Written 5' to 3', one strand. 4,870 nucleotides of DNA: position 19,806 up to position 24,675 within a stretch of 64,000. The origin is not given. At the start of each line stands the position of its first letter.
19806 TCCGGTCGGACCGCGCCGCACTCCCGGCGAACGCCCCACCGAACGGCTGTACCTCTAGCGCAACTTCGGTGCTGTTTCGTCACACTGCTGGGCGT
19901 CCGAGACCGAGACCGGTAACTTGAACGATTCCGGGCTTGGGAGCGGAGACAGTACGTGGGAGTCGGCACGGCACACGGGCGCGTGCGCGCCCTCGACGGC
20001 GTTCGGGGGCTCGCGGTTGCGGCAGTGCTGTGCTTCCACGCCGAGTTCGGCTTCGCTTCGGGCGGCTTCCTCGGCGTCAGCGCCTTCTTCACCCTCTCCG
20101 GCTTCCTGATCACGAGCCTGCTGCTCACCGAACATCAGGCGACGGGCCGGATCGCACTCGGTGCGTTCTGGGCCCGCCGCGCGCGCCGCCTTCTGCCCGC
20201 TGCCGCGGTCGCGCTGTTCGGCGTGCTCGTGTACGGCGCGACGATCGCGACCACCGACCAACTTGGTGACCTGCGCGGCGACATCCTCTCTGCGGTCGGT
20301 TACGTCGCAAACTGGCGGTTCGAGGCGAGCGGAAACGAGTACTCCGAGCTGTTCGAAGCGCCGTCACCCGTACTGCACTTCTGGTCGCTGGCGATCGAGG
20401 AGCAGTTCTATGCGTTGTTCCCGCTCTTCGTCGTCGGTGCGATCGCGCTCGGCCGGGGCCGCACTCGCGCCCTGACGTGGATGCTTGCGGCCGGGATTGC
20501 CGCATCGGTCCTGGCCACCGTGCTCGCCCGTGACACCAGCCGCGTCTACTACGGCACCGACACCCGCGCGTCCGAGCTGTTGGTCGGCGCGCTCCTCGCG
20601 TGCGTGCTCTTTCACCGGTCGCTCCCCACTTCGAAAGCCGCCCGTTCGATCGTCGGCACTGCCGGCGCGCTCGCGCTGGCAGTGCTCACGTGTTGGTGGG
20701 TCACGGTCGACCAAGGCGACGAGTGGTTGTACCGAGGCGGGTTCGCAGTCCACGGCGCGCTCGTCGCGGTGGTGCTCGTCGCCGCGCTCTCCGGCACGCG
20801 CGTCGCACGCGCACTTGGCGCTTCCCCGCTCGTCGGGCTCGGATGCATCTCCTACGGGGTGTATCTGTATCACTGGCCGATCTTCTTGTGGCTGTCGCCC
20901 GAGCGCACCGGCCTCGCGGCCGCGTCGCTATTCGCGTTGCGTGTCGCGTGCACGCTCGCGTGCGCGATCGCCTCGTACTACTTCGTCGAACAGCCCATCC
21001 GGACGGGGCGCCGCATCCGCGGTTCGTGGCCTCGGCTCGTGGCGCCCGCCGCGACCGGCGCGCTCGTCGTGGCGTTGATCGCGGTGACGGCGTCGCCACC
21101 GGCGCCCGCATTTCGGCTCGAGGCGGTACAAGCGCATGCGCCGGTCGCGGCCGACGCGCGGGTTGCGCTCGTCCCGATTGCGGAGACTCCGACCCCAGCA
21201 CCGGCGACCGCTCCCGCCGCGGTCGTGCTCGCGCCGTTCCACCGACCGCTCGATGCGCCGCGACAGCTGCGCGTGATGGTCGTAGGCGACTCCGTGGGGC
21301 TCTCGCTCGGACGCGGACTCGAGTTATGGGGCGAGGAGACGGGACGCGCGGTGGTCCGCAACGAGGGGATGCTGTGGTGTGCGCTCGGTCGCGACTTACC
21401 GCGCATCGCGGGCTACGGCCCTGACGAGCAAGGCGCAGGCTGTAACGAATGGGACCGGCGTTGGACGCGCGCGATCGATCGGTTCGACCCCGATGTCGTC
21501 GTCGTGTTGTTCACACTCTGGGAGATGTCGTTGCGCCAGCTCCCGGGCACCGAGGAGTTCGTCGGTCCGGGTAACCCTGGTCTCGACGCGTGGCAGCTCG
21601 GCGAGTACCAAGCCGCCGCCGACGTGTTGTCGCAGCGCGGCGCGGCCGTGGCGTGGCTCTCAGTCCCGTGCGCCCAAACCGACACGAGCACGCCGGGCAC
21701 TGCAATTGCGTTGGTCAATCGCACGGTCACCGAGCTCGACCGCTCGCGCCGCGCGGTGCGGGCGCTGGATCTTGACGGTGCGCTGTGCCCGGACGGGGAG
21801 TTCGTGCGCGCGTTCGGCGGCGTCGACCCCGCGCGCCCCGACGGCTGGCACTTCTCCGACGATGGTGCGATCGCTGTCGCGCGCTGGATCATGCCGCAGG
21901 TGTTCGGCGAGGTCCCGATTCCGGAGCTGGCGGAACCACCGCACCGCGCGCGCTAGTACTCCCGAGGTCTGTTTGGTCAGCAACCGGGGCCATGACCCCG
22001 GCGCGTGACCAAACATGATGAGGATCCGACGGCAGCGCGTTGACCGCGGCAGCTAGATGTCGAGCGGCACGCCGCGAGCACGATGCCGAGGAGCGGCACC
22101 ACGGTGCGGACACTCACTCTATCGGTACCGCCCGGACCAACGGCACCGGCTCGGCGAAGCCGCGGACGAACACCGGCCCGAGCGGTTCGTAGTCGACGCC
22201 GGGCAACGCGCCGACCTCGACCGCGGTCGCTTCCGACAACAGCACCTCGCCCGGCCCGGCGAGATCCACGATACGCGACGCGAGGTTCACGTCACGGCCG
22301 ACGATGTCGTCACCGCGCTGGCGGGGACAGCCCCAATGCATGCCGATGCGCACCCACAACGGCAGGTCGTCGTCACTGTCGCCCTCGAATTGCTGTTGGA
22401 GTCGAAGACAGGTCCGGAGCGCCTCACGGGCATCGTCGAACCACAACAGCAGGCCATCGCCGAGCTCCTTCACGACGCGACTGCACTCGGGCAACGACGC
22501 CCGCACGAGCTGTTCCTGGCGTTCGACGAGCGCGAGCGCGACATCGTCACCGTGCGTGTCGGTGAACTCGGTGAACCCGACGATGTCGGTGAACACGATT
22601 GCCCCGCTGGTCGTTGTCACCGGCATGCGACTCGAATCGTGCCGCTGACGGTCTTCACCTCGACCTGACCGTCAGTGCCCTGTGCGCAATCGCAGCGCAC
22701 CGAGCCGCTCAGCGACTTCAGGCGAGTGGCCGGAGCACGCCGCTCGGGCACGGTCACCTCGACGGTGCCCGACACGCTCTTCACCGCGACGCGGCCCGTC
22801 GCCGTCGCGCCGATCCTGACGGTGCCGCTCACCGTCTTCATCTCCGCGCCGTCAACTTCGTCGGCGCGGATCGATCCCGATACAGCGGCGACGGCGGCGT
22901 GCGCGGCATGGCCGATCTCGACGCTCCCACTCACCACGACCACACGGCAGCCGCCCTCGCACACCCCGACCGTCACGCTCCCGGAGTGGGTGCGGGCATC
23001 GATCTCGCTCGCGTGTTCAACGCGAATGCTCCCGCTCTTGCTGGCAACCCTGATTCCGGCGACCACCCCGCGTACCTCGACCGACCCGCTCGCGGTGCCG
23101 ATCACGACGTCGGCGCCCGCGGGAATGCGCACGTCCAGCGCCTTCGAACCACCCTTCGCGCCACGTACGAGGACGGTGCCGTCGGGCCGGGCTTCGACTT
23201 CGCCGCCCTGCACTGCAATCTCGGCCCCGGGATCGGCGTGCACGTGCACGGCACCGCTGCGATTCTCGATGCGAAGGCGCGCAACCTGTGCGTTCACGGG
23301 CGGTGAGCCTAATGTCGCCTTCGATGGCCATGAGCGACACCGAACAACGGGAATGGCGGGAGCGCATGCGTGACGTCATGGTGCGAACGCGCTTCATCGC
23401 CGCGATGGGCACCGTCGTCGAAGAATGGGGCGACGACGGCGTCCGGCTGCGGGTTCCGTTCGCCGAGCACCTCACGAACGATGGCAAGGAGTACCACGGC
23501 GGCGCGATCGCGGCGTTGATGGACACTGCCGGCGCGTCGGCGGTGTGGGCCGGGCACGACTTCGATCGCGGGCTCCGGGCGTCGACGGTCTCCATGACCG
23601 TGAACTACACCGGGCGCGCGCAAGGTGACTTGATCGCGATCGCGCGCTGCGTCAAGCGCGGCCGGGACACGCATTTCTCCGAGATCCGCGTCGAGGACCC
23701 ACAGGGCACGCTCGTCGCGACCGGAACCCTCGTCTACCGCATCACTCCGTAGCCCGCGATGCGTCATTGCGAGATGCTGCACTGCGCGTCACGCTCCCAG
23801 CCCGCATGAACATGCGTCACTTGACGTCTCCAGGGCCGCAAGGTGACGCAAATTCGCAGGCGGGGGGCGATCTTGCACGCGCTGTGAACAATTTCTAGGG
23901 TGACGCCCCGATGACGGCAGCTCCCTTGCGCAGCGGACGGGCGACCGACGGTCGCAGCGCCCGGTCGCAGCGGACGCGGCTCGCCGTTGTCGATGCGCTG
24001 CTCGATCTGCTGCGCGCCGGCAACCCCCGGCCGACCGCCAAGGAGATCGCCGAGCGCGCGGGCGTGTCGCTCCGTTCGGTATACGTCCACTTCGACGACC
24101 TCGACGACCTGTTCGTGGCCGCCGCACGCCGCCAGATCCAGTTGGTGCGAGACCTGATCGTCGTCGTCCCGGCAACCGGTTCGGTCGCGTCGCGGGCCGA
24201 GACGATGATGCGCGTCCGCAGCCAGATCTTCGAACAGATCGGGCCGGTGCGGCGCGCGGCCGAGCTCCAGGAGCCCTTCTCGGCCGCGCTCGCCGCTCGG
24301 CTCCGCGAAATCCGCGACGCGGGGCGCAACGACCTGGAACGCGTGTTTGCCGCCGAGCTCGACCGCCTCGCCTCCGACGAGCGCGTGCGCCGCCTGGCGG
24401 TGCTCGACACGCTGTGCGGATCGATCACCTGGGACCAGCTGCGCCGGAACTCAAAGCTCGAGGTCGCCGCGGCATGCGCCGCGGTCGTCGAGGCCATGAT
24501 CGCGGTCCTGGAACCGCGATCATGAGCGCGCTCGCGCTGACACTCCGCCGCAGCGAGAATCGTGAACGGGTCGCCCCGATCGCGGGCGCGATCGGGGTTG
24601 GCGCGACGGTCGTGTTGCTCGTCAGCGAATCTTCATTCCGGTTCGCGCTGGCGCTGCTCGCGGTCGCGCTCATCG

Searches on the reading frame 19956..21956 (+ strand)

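Call 3: search_protein_families(library=pfam, proteins=[window:19956-21956:+], max_evalue=0.01)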
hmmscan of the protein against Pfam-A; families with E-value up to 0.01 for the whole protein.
window:19956-21956:+ (666 aa): 3 families
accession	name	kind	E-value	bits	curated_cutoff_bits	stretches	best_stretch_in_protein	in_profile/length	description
PF01757.29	Acyl_transf_3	-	8.1e-25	88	31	1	11-338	2-322/326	Acyltransferase domain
PF19040.6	SGNH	-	6.8e-09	36.2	27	1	436-643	22-244/248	SGNH domain (fused to AT3 domains)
PF04311.20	DUF459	-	9.7e-07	28.8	27.2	1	498-647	46-196/197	Protein of unknown function (DUF459)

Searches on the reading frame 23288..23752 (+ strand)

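Call 6: search_protein_families(library=pfam, proteins=[window:23288-23752:+], max_evalue=0.001)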
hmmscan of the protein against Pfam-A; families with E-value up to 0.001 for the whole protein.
window:23288-23752:+ (154 aa): 3 families
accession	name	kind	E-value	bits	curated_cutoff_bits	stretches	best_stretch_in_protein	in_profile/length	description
PF03061.28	4HBT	-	4.6e-11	43.3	20.6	1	70-144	5-79/79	Thioesterase superfamily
PF14539.12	DUF4442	-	6.4e-08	33.3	25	1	31-148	10-128/132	Domain of unknown function (DUF4442)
PF13622.12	4HBT_3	-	6.8e-05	23.5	24.3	1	66-148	9-80/83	Acyl-CoA thioesterase N-terminal domain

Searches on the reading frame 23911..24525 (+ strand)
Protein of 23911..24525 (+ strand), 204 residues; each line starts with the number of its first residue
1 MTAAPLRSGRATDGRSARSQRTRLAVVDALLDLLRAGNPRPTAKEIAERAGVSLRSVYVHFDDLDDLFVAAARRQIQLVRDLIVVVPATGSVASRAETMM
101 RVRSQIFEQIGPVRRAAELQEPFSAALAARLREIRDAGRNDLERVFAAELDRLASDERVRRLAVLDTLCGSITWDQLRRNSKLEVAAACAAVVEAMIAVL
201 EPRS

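Call 3: search_protein_families(library=pfam, proteins=[window:23911-24525:+], max_evalue=0.01)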
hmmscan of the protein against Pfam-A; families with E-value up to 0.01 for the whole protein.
window:23911-24525:+ (204 aa): 4 families
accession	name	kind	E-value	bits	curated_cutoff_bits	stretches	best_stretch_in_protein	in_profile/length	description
PF00440.29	TetR_N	-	3.6e-06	27.1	24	1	42-71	18-47/47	Bacterial regulatory proteins, tetR family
PF12840.13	HTH_20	-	3.3e-05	24.2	27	1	20-62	3-40/51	Helix-turn-helix domain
PF08279.18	HTH_11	-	0.0004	20.7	25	1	29-68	4-43/55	HTH domain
PF13412.12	HTH_24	-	0.0019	18.1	21.9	1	30-64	8-41/48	Winged helix-turn-helix DNA-binding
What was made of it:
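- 23911..24525 (+): TetR-like regulator, probably the first gene of the operon. TetR_N scores 27.1 bits against a cut-off of 24 (call 3).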
